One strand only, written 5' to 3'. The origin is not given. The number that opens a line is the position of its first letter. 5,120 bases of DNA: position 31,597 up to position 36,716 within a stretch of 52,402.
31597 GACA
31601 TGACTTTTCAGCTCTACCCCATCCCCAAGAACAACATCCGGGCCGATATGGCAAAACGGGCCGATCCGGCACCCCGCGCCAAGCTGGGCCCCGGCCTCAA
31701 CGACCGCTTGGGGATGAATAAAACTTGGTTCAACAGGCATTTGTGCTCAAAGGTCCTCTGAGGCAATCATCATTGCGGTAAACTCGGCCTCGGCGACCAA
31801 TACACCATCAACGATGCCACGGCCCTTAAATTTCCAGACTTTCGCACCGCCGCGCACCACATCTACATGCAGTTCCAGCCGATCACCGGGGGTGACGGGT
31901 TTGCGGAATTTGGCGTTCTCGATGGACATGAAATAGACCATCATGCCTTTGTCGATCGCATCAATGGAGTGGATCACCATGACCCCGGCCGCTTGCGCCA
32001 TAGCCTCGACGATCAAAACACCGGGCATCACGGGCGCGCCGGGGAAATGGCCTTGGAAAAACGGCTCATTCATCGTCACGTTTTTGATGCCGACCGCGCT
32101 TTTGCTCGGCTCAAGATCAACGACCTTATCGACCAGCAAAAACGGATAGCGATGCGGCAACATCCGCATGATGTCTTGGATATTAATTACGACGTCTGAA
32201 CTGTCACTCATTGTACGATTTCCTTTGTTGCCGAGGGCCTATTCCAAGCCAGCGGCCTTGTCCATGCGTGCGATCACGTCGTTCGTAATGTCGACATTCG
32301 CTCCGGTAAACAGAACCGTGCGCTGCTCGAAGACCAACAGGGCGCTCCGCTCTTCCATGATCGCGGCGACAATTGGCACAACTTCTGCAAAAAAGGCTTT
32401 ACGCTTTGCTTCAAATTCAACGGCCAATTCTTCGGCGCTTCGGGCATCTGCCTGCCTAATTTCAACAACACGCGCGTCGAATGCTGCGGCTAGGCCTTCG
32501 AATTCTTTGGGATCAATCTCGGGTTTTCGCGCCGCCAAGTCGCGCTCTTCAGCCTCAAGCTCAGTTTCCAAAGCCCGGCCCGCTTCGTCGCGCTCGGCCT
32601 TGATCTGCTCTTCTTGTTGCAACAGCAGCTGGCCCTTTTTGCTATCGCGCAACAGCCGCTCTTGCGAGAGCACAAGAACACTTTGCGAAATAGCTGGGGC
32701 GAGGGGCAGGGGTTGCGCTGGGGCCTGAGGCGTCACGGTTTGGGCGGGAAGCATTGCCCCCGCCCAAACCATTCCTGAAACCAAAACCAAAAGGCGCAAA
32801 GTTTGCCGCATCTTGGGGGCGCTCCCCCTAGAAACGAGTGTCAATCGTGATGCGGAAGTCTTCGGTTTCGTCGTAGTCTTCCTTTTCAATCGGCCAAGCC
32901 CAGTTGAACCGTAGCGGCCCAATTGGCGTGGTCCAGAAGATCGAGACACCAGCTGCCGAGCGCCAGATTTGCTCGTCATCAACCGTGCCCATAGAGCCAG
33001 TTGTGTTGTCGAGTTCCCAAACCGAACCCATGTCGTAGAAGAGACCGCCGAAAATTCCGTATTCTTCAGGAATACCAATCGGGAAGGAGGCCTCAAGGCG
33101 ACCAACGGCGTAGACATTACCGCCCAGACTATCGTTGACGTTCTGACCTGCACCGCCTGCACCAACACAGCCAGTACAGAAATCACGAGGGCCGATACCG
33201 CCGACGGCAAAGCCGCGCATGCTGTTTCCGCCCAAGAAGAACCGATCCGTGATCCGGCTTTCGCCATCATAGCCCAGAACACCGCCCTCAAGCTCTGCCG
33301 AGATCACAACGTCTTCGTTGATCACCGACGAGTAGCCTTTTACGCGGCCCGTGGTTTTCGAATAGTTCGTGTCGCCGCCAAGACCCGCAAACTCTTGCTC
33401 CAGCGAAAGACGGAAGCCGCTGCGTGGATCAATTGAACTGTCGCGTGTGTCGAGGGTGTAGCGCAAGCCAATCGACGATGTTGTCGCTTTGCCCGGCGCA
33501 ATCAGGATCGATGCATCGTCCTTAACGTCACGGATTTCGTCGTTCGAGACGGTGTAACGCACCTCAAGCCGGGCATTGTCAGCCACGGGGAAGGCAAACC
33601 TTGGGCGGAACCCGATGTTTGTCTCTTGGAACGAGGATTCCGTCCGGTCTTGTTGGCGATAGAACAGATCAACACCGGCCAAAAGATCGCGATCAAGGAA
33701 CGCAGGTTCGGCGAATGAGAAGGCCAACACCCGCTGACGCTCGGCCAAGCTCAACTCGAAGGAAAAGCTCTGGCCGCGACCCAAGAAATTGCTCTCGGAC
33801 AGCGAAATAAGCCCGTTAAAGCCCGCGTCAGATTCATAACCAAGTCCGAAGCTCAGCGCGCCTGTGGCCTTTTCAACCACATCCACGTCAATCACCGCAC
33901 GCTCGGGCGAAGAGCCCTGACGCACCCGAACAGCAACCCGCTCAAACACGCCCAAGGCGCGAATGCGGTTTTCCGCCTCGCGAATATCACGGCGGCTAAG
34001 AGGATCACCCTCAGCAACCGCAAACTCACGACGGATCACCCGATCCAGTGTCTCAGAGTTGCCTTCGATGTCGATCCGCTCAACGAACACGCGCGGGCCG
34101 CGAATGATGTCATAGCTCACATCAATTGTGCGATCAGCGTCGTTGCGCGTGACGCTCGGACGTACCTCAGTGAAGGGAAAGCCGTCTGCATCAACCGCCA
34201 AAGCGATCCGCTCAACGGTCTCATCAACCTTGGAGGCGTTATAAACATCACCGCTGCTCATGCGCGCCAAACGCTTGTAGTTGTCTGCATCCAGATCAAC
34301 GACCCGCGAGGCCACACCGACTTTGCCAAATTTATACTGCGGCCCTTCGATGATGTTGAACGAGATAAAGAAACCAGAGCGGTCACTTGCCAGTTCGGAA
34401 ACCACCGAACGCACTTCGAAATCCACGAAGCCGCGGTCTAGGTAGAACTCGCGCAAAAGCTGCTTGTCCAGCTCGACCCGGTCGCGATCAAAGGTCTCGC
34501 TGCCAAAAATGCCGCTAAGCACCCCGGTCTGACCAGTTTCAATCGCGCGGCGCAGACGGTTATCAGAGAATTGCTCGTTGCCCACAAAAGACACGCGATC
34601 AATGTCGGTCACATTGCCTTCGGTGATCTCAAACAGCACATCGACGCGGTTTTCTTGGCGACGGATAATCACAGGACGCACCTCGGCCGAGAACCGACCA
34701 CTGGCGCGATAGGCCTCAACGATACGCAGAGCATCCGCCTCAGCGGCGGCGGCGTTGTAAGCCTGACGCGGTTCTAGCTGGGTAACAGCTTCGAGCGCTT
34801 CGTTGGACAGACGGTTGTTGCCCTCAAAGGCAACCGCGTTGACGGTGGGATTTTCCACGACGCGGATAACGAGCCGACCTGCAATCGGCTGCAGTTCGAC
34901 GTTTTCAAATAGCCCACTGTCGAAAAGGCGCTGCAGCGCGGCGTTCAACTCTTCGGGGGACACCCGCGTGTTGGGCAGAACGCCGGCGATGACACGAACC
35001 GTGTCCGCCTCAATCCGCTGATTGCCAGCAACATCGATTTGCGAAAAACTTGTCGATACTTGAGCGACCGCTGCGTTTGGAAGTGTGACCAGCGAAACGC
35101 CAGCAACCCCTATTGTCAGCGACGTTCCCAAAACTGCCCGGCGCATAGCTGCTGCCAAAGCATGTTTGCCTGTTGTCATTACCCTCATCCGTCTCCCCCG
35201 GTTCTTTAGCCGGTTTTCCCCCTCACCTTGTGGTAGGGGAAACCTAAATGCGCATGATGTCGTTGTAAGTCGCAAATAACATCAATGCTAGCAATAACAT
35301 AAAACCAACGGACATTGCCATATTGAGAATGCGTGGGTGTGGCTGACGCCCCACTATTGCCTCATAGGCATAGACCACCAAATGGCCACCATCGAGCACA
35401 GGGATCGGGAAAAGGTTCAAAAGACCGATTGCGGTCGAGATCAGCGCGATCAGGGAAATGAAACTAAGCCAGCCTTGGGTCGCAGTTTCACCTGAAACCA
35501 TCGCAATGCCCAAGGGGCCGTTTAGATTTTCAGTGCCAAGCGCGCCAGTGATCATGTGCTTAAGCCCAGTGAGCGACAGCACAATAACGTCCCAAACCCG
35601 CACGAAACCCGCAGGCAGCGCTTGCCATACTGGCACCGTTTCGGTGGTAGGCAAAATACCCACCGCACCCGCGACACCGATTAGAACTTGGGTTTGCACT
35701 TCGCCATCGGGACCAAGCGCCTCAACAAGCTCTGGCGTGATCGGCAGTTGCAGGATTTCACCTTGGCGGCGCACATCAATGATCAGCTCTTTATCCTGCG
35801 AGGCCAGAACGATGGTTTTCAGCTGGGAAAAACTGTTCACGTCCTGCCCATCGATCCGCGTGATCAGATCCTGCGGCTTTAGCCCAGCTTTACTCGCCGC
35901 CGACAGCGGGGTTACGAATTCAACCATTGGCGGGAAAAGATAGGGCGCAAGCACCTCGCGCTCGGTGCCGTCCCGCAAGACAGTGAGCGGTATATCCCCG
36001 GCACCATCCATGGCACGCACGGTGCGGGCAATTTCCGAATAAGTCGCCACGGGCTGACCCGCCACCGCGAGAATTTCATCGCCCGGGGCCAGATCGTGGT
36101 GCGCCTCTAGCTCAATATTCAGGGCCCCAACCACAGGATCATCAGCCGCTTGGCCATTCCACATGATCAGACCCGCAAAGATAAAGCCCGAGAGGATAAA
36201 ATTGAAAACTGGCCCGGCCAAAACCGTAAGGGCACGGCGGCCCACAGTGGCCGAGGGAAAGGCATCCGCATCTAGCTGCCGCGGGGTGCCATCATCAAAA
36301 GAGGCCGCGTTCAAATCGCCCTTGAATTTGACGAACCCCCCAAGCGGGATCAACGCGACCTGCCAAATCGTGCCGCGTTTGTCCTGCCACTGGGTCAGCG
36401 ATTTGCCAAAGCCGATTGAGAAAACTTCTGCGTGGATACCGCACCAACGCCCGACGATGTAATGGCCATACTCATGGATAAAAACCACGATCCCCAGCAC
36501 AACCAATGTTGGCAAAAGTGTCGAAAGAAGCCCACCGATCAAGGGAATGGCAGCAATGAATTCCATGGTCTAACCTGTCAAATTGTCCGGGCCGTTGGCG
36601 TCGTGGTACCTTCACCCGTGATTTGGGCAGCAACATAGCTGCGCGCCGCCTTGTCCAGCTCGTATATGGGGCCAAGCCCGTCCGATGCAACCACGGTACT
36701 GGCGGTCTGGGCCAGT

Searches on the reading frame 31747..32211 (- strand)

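Call 7: search_protein_families(library=pfam, proteins=[window:31747-32211:-], max_evalue=0.001)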
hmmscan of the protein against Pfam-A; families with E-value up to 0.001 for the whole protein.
window:31747-32211:- (154 aa): 4 families
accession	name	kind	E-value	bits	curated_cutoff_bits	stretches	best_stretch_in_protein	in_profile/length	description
PF07977.19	FabA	-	1e-38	132.5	23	1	18-143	1-138/138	FabA-like domain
PF03061.28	4HBT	-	0.00018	22.2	20.6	1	70-131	12-69/79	Thioesterase superfamily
PF22818.2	ApeI-like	-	0.00061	20.5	28.5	0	50-116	27-84/119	ApeI dehydratase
PF13279.12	4HBT_2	-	0.00071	20.5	25.5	1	88-150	42-105/122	Thioesterase-like superfamily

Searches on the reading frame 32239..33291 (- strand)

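Call 7: search_protein_families(library=pfam, proteins=[window:32239-33291:-], max_evalue=0.001)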
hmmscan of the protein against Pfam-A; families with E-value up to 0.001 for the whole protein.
window:32239-33291:- (350 aa): 1 family
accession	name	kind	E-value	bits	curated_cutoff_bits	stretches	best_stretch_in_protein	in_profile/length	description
PF03938.19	OmpH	-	4.9e-12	46.7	32.4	1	205-343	2-141/141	Outer membrane protein (OmpH-like)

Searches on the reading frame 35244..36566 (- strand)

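Call 8: search_protein_families(library=pfam, proteins=[window:35244-36566:-], max_evalue=0.001)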
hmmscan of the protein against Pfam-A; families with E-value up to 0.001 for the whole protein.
window:35244-36566:- (440 aa): 5 families
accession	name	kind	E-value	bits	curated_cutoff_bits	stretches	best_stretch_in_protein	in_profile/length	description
PF02163.28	Peptidase_M50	-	1.1e-61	208.4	27.2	1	20-428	2-221/221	Peptidase family M50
PF17820.7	PDZ_6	-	3.5e-13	49.5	27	1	218-267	5-54/54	PDZ domain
PF13180.12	PDZ_2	-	2.2e-12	47.5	27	1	218-275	19-77/80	PDZ domain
PF00595.29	PDZ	-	1e-09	39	23.2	1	214-251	28-65/81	PDZ domain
PF14685.13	PDZ_Tricorn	-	0.00017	21.9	25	0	159-204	40-85/88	Tricorn protease PDZ domain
